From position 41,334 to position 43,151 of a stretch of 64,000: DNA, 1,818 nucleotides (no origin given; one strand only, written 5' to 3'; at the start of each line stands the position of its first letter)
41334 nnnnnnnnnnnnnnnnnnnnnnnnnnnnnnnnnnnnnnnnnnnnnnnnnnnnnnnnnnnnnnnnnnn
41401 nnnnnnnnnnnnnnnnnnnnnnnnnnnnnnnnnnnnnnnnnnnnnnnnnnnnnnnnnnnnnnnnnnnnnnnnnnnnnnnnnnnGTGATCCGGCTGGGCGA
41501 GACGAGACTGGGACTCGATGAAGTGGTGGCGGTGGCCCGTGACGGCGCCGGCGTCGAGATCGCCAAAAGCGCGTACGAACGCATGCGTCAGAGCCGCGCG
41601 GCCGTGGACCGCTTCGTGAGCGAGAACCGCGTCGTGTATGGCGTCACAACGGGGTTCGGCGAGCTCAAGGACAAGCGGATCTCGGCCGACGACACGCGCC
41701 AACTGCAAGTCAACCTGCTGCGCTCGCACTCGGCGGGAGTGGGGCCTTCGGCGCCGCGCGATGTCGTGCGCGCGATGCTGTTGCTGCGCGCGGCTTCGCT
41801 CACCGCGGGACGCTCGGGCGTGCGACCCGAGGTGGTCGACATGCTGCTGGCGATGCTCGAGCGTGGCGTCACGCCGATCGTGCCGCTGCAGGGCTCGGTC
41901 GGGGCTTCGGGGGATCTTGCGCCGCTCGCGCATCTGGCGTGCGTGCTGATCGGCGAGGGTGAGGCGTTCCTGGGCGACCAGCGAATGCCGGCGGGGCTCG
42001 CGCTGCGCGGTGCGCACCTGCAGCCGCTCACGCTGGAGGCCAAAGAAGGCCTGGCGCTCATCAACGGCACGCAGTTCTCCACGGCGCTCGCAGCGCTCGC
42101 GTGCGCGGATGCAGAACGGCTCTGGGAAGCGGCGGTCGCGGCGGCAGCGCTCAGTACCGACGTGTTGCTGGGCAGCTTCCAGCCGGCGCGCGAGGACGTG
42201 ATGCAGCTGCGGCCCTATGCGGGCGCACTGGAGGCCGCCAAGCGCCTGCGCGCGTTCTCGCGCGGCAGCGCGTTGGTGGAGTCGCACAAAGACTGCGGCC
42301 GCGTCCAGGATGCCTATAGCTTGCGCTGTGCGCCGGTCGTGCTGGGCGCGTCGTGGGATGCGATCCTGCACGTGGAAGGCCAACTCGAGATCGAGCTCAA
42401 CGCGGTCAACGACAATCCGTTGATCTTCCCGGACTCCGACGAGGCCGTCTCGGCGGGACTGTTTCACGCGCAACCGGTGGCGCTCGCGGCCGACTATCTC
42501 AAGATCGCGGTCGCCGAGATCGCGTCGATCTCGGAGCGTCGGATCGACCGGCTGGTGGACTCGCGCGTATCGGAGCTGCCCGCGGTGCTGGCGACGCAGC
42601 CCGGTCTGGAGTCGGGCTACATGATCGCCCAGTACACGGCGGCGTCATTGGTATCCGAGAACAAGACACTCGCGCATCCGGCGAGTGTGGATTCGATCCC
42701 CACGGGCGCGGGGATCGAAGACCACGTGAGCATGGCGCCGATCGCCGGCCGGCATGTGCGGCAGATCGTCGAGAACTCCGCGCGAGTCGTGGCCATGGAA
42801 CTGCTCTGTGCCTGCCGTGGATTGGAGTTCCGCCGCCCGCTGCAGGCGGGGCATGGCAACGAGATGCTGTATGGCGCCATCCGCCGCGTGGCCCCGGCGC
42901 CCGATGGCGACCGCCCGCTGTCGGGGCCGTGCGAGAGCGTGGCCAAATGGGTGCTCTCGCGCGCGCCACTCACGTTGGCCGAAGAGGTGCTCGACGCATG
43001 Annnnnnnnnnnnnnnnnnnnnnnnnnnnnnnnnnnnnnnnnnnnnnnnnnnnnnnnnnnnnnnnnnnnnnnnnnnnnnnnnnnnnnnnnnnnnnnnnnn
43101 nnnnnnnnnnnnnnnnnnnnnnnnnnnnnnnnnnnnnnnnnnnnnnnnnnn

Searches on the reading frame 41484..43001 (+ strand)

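Call 67: search_protein_families(library=pfam, proteins=[window:41484-43001:+], max_evalue=0.00001)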
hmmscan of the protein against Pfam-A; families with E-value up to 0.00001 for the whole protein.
window:41484-43001:+ (505 aa): 1 family
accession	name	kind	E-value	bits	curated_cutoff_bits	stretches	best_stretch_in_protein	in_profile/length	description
PF00221.24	Lyase_aromatic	-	5.6e-190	632.4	27.3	1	9-467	1-465/466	Aromatic amino acid lyase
